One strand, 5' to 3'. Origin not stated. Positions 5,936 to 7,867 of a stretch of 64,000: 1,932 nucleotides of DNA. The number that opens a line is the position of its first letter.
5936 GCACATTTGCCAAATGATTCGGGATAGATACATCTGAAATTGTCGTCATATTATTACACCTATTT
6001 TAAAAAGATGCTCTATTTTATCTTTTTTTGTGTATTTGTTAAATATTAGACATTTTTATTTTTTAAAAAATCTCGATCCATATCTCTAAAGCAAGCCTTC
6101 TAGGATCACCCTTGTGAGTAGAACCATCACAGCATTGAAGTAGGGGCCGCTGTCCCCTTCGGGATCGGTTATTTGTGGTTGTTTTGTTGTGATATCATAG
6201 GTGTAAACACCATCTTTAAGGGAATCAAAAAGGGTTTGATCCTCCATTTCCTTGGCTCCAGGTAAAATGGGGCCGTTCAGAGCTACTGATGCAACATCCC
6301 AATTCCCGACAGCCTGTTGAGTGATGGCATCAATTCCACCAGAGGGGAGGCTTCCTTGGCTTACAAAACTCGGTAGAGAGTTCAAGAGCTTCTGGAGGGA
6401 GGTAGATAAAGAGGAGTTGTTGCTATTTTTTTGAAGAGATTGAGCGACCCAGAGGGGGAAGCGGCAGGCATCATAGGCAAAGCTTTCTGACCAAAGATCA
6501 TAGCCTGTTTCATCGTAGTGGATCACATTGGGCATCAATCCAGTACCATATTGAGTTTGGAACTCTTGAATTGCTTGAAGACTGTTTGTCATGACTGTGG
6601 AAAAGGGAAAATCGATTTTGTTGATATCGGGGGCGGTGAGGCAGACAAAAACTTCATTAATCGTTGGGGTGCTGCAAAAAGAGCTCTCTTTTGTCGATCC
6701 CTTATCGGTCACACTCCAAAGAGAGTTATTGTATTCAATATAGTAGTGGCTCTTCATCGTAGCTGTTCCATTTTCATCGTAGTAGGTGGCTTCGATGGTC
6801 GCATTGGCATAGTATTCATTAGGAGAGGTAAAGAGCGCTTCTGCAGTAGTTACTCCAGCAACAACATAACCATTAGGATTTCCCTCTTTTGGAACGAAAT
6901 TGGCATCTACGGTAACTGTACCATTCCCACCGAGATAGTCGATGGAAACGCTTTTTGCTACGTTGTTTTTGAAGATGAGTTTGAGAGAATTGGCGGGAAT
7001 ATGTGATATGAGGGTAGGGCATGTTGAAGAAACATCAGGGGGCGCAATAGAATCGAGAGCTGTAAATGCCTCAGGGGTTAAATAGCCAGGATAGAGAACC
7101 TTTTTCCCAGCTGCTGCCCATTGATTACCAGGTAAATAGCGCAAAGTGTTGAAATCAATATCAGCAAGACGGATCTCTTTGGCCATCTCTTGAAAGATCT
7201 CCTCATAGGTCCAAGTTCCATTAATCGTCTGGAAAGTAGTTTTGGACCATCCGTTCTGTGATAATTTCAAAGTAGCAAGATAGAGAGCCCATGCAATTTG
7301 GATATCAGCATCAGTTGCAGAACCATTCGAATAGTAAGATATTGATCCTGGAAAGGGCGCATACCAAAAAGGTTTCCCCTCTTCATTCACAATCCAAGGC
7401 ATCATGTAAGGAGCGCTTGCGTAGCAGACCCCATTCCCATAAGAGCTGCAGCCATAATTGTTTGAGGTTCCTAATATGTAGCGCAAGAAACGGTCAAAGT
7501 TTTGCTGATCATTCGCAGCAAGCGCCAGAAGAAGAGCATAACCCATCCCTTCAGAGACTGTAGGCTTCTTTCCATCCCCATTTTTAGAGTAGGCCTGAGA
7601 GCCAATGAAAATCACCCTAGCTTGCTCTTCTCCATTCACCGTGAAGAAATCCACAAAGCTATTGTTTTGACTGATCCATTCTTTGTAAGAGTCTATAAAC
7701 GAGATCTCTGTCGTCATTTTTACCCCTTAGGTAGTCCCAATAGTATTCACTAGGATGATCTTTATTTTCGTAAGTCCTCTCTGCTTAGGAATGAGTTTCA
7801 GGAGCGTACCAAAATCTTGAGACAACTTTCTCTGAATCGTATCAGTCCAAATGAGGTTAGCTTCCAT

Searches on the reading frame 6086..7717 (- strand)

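Call 53: search_protein_families(library=pfam, proteins=[window:6086-7717:-], max_evalue=0.00001)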
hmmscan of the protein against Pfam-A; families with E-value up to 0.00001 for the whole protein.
window:6086-7717:- (543 aa): 1 family
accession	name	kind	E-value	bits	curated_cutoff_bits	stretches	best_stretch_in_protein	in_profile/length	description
PF01270.23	Glyco_hydro_8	-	1.4e-13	51.1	24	1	44-81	43-80/341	Glycosyl hydrolases family 8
